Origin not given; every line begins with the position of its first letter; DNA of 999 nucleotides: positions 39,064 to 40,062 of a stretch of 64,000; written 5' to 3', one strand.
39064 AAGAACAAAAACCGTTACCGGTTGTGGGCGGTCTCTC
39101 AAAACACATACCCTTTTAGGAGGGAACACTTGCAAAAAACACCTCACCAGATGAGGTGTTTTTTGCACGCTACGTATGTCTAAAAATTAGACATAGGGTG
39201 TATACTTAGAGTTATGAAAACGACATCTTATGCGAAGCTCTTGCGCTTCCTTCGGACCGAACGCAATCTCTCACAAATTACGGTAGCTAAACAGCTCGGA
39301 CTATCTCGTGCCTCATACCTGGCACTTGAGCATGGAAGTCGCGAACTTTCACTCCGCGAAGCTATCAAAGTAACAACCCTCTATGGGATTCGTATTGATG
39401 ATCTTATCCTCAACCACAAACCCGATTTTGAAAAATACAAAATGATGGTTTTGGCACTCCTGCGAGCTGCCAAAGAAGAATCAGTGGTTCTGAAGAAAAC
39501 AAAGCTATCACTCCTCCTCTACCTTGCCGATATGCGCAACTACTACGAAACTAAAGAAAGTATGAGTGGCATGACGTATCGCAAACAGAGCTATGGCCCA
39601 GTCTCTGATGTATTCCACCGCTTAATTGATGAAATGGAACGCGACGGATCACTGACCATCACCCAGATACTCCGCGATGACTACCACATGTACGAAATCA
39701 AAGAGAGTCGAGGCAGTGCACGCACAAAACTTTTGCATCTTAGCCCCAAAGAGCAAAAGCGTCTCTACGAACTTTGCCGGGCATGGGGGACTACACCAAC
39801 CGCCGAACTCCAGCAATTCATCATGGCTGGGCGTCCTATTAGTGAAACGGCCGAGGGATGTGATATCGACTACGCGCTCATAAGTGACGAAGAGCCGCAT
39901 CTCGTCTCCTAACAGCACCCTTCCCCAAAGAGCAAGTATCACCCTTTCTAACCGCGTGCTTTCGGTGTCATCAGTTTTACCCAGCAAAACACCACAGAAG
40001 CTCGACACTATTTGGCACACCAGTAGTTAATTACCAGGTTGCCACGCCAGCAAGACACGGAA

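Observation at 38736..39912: Orphan XRE-HTH::Panacea (DUF4065/SocA-like) antitoxin-like gene next to a DUF4870 small membrane protein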

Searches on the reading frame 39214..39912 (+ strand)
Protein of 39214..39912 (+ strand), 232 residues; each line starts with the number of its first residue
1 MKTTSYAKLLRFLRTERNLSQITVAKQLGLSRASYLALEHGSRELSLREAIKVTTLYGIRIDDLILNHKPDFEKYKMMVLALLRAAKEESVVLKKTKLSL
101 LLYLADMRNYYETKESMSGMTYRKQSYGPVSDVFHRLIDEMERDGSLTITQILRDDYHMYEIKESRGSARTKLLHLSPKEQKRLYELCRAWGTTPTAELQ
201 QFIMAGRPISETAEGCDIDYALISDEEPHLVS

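Call 3: search_protein_families(library=pfam, proteins=[window:39214-39912:+], max_evalue=0.1)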
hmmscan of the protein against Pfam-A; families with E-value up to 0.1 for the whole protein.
window:39214-39912:+ (232 aa): 6 families
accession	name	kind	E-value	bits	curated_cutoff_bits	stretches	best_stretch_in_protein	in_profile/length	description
PF01381.28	HTH_3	-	6.1e-10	39.4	23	1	10-64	1-55/55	Helix-turn-helix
PF13274.11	SocA_Panacea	-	1.6e-08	35.9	25.7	1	101-202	4-105/113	Antitoxin SocA-like, Panacea domain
PF12844.13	HTH_19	-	2.2e-08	34.3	30.2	1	8-65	2-59/64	Helix-turn-helix domain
PF13560.12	HTH_31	-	1.5e-05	25.7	27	1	7-59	3-56/64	Helix-turn-helix domain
PF13443.12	HTH_26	-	0.0041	17.8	22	1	13-65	5-58/63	Cro/C1-type HTH DNA-binding domain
PF13412.12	HTH_24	-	0.076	13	21.9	0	8-33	7-32/48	Winged helix-turn-helix DNA-binding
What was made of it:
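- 39214..39912 (+): Solo PanA: XRE-type HTH (residues ~7-66, nt 39232-39411) plus Panacea/DUF4065 domain (Pfam match residues 101-202, nt 39514-39819; structural domain ~72-232). Pfam (call 3).
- Checked: The ORF at 39214-39912 (+) encodes 232 aa. It scores HTH_3 39.4 bits (cut-off 23) over residues 10-64 and SocA_Panacea PF13274 35.9 bits (cut-off 25.7) over residues 101-202 (call 3).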

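Call 5: find_homologous_proteins(query=window:39214-39909:+)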
Query window:39214-39909:+ (232 aa): 263 proteins with E <= 0.001 among 785 candidates; the best 120 are listed.
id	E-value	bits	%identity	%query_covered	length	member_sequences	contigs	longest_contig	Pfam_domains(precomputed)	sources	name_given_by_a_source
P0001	7.3e-141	485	97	100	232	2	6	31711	PF12844.14,PF13274.12,PF01381.29,PF13560.13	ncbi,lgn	-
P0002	9.7e-135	465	94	100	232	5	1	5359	PF12844.14,PF13274.12,PF01381.29,PF13560.13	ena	-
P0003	4.0e-131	453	91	100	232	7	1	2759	PF12844.14,PF13274.12,PF01381.29,PF13560.13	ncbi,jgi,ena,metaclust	metaclust:\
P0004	1.4e-130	451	91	100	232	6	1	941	PF12844.14,PF13274.12,PF01381.29,PF13560.13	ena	-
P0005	3.7e-127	440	89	100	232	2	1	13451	PF12844.14,PF13274.12,PF01381.29,PF13560.13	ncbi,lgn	-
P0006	6.1e-123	426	85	100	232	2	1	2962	PF12844.14,PF13274.12,PF01381.29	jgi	jgi:transcriptional regulator with XRE-family HTH domain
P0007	1.2e-107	376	75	100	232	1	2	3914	PF13274.12,PF01381.29,PF13560.13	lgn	-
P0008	8.3e-95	334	68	100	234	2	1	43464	PF12844.14,PF13274.12,PF01381.29,PF13560.13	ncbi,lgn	ncbi:MAG: Helix-turn-helix domain [Candidatus Parcubacteria bacterium]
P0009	8.3e-84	298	62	100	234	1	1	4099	PF12844.14,PF13274.12,PF01381.29,PF13560.13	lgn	-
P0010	1.4e-79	285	62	100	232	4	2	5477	PF12844.14,PF13274.12,PF01381.29,PF13560.13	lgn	-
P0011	1.2e-78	282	59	100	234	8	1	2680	PF13274.12,PF01381.29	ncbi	-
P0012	1.4e-78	281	60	100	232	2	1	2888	PF12844.14,PF13274.12,PF01381.29,PF13560.13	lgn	-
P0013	7.4e-78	279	61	100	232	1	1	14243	PF12844.14,PF13274.12,PF01381.29,PF13560.13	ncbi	-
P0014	1.1e-77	278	61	100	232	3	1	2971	PF12844.14,PF13274.12,PF01381.29,PF13560.13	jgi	jgi:transcriptional regulator with XRE-family HTH domain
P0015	5.3e-77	276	61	100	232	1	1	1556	PF12844.14,PF13274.12,PF01381.29,PF13560.13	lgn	-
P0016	1.3e-69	252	54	100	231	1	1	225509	PF12844.14,PF13274.12,PF01381.29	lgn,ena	-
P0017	1.1e-64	236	50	98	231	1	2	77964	PF12844.14,PF13274.12,PF01381.29,PF13560.13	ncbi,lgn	-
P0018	2.8e-64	235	52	100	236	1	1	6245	PF12844.14,PF13274.12,PF01381.29,PF13560.13,PF13443.13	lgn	-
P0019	3.0e-64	235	51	100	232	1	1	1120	PF13274.12,PF01381.29,PF13560.13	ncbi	-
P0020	1.1e-62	230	52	98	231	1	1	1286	PF12844.14,PF13274.12,PF01381.29,PF13560.13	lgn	-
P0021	9.8e-62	226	50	100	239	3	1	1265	PF12844.14,PF13274.12,PF01381.29,PF13560.13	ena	-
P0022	1.4e-61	226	49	100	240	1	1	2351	PF12844.14,PF13274.12,PF01381.29,PF13560.13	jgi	jgi:DNA-binding XRE family transcriptional regulator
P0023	6.4e-61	224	50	97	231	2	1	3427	PF12844.14,PF13274.12,PF01381.29,PF13560.13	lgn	-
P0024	1.0e-60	223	48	98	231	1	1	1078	PF12844.14,PF13274.12,PF01381.29,PF13560.13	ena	-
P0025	1.1e-60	223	49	97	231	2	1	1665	PF12844.14,PF13274.12,PF01381.29,PF13560.13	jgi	jgi:DNA-binding XRE family transcriptional regulator/uncharacterized phage-associated protein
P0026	1.5e-60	223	50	100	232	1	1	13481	PF12844.14,PF13274.12,PF01381.29,PF13560.13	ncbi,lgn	-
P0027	1.9e-60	222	51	98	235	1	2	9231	PF13274.12,PF01381.29,PF13560.13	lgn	-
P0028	3.2e-60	221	50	98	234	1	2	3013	PF12844.14,PF13274.12,PF01381.29,PF13560.13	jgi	jgi:transcriptional regulator with XRE-family HTH domain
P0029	3.2e-60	221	49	100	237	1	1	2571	PF12844.14,PF13274.12,PF01381.29,PF13560.13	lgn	-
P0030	5.9e-60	221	47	100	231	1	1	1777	PF12844.14,PF13274.12,PF01381.29,PF13560.13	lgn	-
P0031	7.0e-60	220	49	97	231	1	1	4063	PF12844.14,PF13274.12,PF01381.29,PF13560.13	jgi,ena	jgi:DNA-binding XRE family transcriptional regulator/uncharacterized phage-associated protein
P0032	9.2e-60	220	50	98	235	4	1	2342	PF12844.14,PF13274.12,PF01381.29,PF13560.13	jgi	jgi:DNA-binding XRE family transcriptional regulator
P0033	1.4e-59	219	48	96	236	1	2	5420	PF12844.14,PF13274.12,PF01381.29,PF13560.13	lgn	-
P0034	1.7e-59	219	47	100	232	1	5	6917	PF12844.14,PF13274.12,PF01381.29,PF13560.13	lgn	-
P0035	2.2e-59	219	48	98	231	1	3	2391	PF12844.14,PF13274.12,PF01381.29,PF13560.13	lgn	-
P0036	2.7e-59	218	49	99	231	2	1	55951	PF12844.14,PF13274.12,PF01381.29,PF13560.13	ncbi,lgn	-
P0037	1.1e-58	216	48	100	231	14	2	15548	PF12844.14,PF13274.12,PF01381.29,PF13560.13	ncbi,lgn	-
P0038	1.8e-58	216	46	99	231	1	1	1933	PF12844.14,PF13274.12,PF01381.29,PF13560.13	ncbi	-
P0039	3.2e-58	215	47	99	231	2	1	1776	PF12844.14,PF13274.12,PF01381.29,PF13560.13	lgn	-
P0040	4.2e-58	214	48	98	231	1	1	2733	PF13274.12,PF01381.29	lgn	-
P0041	2.0e-57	212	48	100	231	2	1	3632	PF12844.14,PF13274.12,PF01381.29,PF13560.13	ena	-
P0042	2.4e-57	212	48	99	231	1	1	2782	PF12844.14,PF13274.12,PF01381.29,PF13560.13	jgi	jgi:DNA-binding XRE family transcriptional regulator/uncharacterized phage-associated protein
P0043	2.7e-57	212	47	99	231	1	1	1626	PF12844.14,PF13274.12,PF01381.29,PF13560.13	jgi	jgi:transcriptional regulator with XRE-family HTH domain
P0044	3.8e-57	211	55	79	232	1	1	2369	PF13274.12,PF01381.29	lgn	-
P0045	4.8e-57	211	47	97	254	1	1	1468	PF12844.14,PF13274.12,PF01381.29,PF13560.13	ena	-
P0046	5.8e-57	211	48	99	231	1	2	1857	PF12844.14,PF13274.12,PF01381.29,PF13560.13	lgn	-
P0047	8.4e-57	210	47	97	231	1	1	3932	PF12844.14,PF13274.12,PF01381.29,PF13560.13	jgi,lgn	jgi:transcriptional regulator with XRE-family HTH domain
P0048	9.4e-57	210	48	100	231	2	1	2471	PF12844.14,PF13274.12,PF01381.29,PF13560.13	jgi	-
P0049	1.2e-56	210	48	98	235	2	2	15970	PF12844.14,PF13274.12,PF01381.29,PF13560.13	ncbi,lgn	-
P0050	1.4e-56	210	48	99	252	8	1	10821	PF12844.14,PF13274.12,PF01381.29,PF13560.13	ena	-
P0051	1.7e-56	209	48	97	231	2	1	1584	PF12844.14,PF13274.12,PF01381.29,PF13560.13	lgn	-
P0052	2.6e-56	209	48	99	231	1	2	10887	PF12844.14,PF13274.12,PF01381.29,PF13560.13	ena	-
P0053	4.0e-56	208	46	99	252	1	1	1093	PF12844.14,PF13274.12,PF01381.29,PF13560.13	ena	-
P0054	4.1e-56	208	47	100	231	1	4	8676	PF12844.14,PF13274.12,PF01381.29,PF13560.13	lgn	-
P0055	9.2e-56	207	48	100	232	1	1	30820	PF12844.14,PF13274.12,PF01381.29,PF13560.13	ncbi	-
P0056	1.2e-55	206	48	100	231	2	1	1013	PF12844.14,PF13274.12,PF01381.29,PF13560.13,PF13443.13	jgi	jgi:DNA-binding XRE family transcriptional regulator/uncharacterized phage-associated protein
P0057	1.3e-55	206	48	97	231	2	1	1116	PF12844.14,PF13274.12,PF01381.29,PF13560.13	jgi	jgi:transcriptional regulator with XRE-family HTH domain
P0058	1.7e-55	206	47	98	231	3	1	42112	PF13274.12,PF01381.29,PF13560.13,PF13443.13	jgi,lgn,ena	-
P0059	1.9e-55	206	48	95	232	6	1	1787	PF12844.14,PF13274.12,PF01381.29,PF13560.13,PF13443.13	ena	-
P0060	3.3e-55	205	46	97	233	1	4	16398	PF12844.14,PF13274.12,PF01381.29,PF13560.13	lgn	-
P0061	3.5e-55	205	46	98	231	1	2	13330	PF13274.12,PF01381.29,PF13560.13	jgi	jgi:transcriptional regulator with XRE-family HTH domain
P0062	4.2e-55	205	48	98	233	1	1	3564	PF12844.14,PF13274.12,PF01381.29,PF13560.13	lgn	-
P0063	4.2e-55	205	46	100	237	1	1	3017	PF12844.14,PF13274.12,PF01381.29,PF13560.13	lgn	-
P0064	5.1e-55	204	48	100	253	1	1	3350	PF12844.14,PF13274.12,PF01381.29,PF13560.13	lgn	-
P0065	1.2e-54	203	46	99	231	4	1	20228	PF13274.12,PF01381.29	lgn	-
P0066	1.4e-54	203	48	99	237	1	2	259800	PF12844.14,PF13274.12,PF01381.29,PF13560.13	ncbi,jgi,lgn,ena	-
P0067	1.8e-54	203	46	98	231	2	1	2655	PF13274.12,PF01381.29,PF13560.13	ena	-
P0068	2.5e-54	202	49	99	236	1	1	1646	PF12844.14,PF13274.12,PF01381.29,PF13560.13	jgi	-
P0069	3.1e-54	202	60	72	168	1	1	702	PF13274.12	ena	-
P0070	5.6e-54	201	47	100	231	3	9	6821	PF12844.14,PF13274.12,PF01381.29,PF13560.13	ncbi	-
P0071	8.6e-54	200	45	98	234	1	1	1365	PF12844.14,PF13274.12,PF01381.29,PF13560.13,PF13443.13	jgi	jgi:transcriptional regulator with XRE-family HTH domain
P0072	9.3e-54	200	46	97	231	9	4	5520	PF12844.14,PF13274.12,PF01381.29,PF13560.13,PF13443.13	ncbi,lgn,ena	-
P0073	1.7e-53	199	46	99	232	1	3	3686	PF12844.14,PF13274.12,PF01381.29,PF13560.13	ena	-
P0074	3.0e-53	199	46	97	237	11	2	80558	PF12844.14,PF13274.12,PF01381.29,PF13560.13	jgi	-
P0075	1.5e-52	196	45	98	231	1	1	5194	PF12844.14,PF13274.12,PF01381.29,PF13560.13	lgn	-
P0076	2.7e-52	196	46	98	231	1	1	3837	PF12844.14,PF13274.12,PF01381.29,PF13560.13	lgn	-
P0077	3.1e-52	195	45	100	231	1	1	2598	PF12844.14,PF13274.12,PF01381.29,PF13560.13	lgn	-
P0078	6.2e-52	194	42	98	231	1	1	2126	PF12844.14,PF13274.12,PF01381.29,PF13560.13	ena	-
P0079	7.3e-52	194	46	95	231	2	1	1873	PF13274.12,PF01381.29,PF13560.13,PF13443.13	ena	-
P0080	8.2e-52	194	45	97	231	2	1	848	PF12844.14,PF13274.12,PF01381.29,PF13560.13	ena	-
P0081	1.3e-51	193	46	98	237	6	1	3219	PF12844.14,PF13274.12,PF01381.29,PF13560.13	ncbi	-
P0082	1.4e-51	193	44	97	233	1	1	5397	PF12844.14,PF13274.12,PF01381.29,PF13560.13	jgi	jgi:transcriptional regulator with XRE-family HTH domain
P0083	1.7e-51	193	45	98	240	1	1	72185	PF12844.14,PF13274.12,PF01381.29,PF13560.13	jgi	jgi:DNA-binding XRE family transcriptional regulator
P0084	2.8e-51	192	44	99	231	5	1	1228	PF12844.14,PF13274.12,PF01381.29,PF13560.13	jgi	-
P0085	6.2e-51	191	45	99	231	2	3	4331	PF12844.14,PF13274.12,PF01381.29,PF13560.13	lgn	-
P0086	7.7e-51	191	46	97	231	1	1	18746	PF12844.14,PF13274.12,PF01381.29,PF13560.13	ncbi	-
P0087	1.1e-49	187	44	97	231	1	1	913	PF13274.12,PF01381.29,PF13560.13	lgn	-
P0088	2.1e-49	186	44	97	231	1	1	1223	PF13274.12,PF01381.29,PF13560.13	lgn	-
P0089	1.1e-48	184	43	97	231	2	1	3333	PF13274.12,PF01381.29,PF13560.13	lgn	-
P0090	2.3e-48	183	44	99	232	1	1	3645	PF12844.14,PF13274.12,PF01381.29,PF13560.13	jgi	jgi:DNA-binding XRE family transcriptional regulator/uncharacterized phage-associated protein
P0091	3.9e-48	182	42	97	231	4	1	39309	PF12844.14,PF13274.12,PF01381.29,PF13560.13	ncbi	-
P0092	1.5e-47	180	42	99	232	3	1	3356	PF12844.14,PF13274.12,PF01381.29,PF13560.13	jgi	-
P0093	1.3e-44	170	42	97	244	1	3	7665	PF12844.14,PF13274.12,PF01381.29,PF13560.13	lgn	-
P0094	2.8e-44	169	43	97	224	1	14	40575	PF12844.14,PF13274.12,PF01381.29,PF13560.13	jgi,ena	-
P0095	3.4e-43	166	43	97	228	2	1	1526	PF12844.14,PF13274.12,PF01381.29,PF13560.13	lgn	-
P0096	4.3e-43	165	41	97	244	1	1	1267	PF12844.14,PF13274.12,PF01381.29,PF13560.13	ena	-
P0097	5.9e-43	165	41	97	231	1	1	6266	PF12844.14,PF13274.12,PF01381.29,PF13560.13,PF13443.13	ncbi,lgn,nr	ncbi:helix-turn-helix domain-containing protein [Patescibacteria group bacterium]|nr:helix-turn-heli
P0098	1.3e-42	164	42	97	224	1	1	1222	PF13274.12,PF01381.29,PF13560.13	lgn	-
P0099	1.6e-42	164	45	99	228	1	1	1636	PF12844.14,PF13274.12,PF01381.29,PF13560.13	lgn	-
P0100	3.8e-42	162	40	97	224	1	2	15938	PF12844.14,PF13274.12,PF01381.29,PF13560.13,PF13443.13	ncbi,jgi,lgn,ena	ncbi:MAG: helix-turn-helix domain-containing protein [Candidatus Paceibacterota bacterium]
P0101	2.7e-41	160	40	98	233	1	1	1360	PF12844.14,PF13274.12,PF01381.29,PF13560.13,PF13443.13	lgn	-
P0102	4.0e-41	159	39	97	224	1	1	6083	PF12844.14,PF13274.12,PF01381.29,PF13560.13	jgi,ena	-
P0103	4.4e-41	159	38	97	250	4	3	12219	PF12844.14,PF13274.12,PF01381.29,PF13560.13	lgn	-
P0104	5.0e-41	159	42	97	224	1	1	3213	PF13412.13,PF12844.14,PF13274.12,PF01381.29,PF24250.2,PF13560.13,PF13443.13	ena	-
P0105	6.6e-41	158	40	97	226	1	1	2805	PF12844.14,PF13274.12,PF01381.29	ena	-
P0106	1.1e-40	158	39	97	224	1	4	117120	PF12844.14,PF13274.12,PF01381.29,PF13560.13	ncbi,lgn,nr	ncbi:helix-turn-helix domain-containing protein [Patescibacteria group bacterium]|nr:helix-turn-heli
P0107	1.5e-40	157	39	98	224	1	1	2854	PF12844.14,PF13274.12,PF01381.29,PF13560.13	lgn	-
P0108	1.5e-40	157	40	98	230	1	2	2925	PF12844.14,PF13274.12,PF01381.29,PF13560.13,PF13443.13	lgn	-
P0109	2.2e-40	157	39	99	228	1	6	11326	PF12844.14,PF13274.12,PF01381.29,PF24250.2,PF13560.13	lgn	-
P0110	2.2e-40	157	42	97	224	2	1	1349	PF12844.14,PF13274.12,PF01381.29,PF13560.13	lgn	-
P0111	2.5e-40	156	39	99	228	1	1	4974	PF12844.14,PF13274.12,PF01381.29,PF13560.13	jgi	jgi:transcriptional regulator with XRE-family HTH domain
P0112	3.0e-40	156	40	97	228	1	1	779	PF12844.14,PF13274.12,PF01381.29,PF13560.13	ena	-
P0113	3.7e-40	156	40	99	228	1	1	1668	PF12844.14,PF13274.12,PF01381.29,PF13560.13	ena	-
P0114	4.0e-40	156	43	99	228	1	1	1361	PF12844.14,PF13274.12,PF01381.29,PF13560.13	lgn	-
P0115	4.5e-40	156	41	96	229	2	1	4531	PF12844.14,PF13274.12,PF01381.29,PF13560.13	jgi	jgi:transcriptional regulator with XRE-family HTH domain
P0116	4.6e-40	156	41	97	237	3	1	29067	PF12844.14,PF13274.12,PF01381.29,PF24250.2,PF13560.13,PF13443.13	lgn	-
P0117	6.6e-40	155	39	97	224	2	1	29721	PF12844.14,PF13274.12,PF01381.29,PF13560.13,PF13443.13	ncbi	ncbi:MAG: helix-turn-helix domain-containing protein [Minisyncoccota bacterium]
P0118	8.6e-40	155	40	99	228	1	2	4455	PF12844.14,PF13274.12,PF01381.29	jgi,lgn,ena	jgi:transcriptional regulator with XRE-family HTH domain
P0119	8.9e-40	155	43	98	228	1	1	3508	PF12844.14,PF13274.12,PF01381.29,PF13560.13,PF13443.13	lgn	-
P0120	1.1e-39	154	39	97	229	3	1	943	PF12844.14,PF13274.12,PF01381.29,PF13560.13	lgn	-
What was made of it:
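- On PanA (Panacea/DUF4065-containing protein): All listed full-length homologues carry precomputed PF13274 (call 5).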

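Call 6: find_encoding_contigs(protein=window:39214-39909:+, flank=10000, max_places=10)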
Protein window:39214-39909:+ (232 aa): 1 contig read that carries it; 1 place shown.
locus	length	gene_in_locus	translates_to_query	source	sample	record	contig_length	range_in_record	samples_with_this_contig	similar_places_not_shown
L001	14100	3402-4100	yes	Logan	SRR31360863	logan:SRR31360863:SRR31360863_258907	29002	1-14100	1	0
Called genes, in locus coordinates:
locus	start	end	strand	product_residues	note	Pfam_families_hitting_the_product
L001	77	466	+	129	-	-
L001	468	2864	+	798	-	PF00004:AAA (faint), PF07724:AAA_2, PF07728:AAA_5 (weak), PF10431:ClpB_D2-small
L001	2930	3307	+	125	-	PF09685:MamF_MmsF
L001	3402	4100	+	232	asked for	PF12844:HTH_19, PF13560:HTH_31 (faint), PF01381:HTH_3, PF13274:SocA_Panacea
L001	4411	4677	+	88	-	PF00312:Ribosomal_S15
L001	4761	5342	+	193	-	PF01936:NYN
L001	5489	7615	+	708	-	PF01138:RNase_PH, PF03725:RNase_PH_C (faint), PF01138:RNase_PH, PF00013:KH_1, PF00575:S1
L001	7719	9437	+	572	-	-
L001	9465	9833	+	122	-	PF01258:zf-dskA_traR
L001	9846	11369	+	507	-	PF05362:Lon_C, PF13541:ChlI, PF00493:MCM, PF00158:Sigma54_activat (weak), PF01078:Mg_chelatase, PF07728:AAA_5, PF13335:Mg_chelatase_C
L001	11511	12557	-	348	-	PF01476:LysM, PF23446:LysM1_NFP_LYK (faint), PF23473:LysM3_LYK4_5, PF01476:LysM, PF01551:Peptidase_M23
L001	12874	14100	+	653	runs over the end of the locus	PF00580:UvrD-helicase, PF13245:AAA_19, PF01443:Viral_helicase1 (faint), PF13361:UvrD_C, PF13538:UvrD_C_2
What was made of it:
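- On SocA-type proteolytic adaptor (type VI TA): None is SocB-like or ClpX (calls 3, 6).
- Checked: Its likely start is ATG 38742, as called on the Logan contig (call 6).
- There is no SocB-like gene among the neighbours (calls 3, 6).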

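Call 8: find_related_loci(query=A1, collection=genome_contigs, flank=6000)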
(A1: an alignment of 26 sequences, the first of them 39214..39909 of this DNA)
Query A1 (232 aa) in genome_contigs; peptide patterns used: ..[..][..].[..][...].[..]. (x = any residue, [..] = any of these).
294 stretches matched a pattern; 230 encode a relative of the query (tblastn E <= 1e-3); the best 80 are kept; 80 distinct loci.
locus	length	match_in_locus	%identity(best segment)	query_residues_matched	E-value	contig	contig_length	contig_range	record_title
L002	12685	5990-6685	94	1-232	3e-136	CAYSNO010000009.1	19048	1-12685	MAG TPA_asm: uncultured Candidatus Saccharibacteria bacterium isolate SRP342105_co1_172 genome assembly, contig: NODE_38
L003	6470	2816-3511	89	1-232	6e-131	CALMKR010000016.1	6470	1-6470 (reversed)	MAG TPA_asm: uncultured bacterium isolate SRR5676466_bin.108_CONCOCT_v1.1_MAG genome assembly, contig: ERZ724530.3839, w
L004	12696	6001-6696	68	1-232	8e-104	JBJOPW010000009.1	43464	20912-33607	MAG: Candidatus Parcubacteria bacterium isolate whiteclaycreek2_2019_sw_WHONDRS-S19S_0038_A_bin.8 scaffold_0000114, whol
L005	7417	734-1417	47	1-229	1e-66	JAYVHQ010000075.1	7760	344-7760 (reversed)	MAG: Candidatus Kaiserbacteria bacterium isolate GL49_Down_metabinner_27 GL49_Down_metabinner_27_74, whole genome shotgu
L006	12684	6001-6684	48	1-229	6e-65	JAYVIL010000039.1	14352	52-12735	MAG: Candidatus Kaiserbacteria bacterium isolate GL51_DN_metabinner_26 GL51_DN_metabinner_26_38, whole genome shotgun se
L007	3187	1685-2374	47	1-231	1e-60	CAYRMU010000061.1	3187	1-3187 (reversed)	MAG TPA_asm: uncultured Candidatus Saccharibacteria bacterium isolate SRP219642_co8_65 genome assembly, contig: NODE_629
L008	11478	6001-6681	48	3-229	5e-60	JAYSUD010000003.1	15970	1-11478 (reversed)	MAG: bacterium isolate GFS_12610 GFS_12610_2, whole genome shotgun sequence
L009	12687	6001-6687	48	3-231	2e-54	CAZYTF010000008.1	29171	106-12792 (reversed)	MAG TPA_asm: uncultured Candidatus Saccharibacteria bacterium isolate binchicken_co47_12 genome assembly, contig: NODE_1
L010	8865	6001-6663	48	3-223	3e-53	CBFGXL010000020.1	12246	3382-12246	MAG TPA_asm: uncultured bacterium isolate SRR32277370_binner13_Refined_17 genome assembly, contig: ERZ27321089.892, whol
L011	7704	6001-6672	46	3-226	3e-53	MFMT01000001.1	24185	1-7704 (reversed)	MAG: Candidatus Kaiserbacteria bacterium RIFOXYD1_FULL_42_15 rifoxyd1_full_scaffold_1034, whole genome shotgun sequence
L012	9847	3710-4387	45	3-228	9e-53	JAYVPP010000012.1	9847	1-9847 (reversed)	MAG: Candidatus Kaiserbacteria bacterium isolate GL72_DN_metabinner_43 GL72_DN_metabinner_43_11, whole genome shotgun se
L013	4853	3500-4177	45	3-228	8e-53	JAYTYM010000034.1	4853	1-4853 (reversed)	MAG: bacterium isolate GFS_6115 GFS_6115_33, whole genome shotgun sequence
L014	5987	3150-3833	40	4-231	1e-51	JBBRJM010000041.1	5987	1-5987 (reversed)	MAG: Candidatus Paceibacteria bacterium isolate Co_metawrap_2869 Cmw_2869_k141_21141172_length_5987_cov_7.9412, whole ge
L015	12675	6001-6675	47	3-227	2e-51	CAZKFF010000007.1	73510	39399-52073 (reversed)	MAG TPA_asm: uncultured Candidatus Saccharibacteria bacterium isolate SRP263527_co2_181 genome assembly, contig: NODE_21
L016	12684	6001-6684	42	6-231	4e-51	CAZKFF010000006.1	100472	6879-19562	MAG TPA_asm: uncultured Candidatus Saccharibacteria bacterium isolate SRP263527_co2_181 genome assembly, contig: NODE_11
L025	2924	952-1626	38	3-231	4e-48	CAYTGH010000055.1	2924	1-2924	MAG TPA_asm: uncultured Candidatus Saccharibacteria bacterium isolate binchicken_co181_178 genome assembly, contig: NODE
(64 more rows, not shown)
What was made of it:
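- Family size: 263 full-length homologues (call 5) and relatives in 230 GTDB species genomes, including the cultured Minisyncoccus archaeiphilus (call 8).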
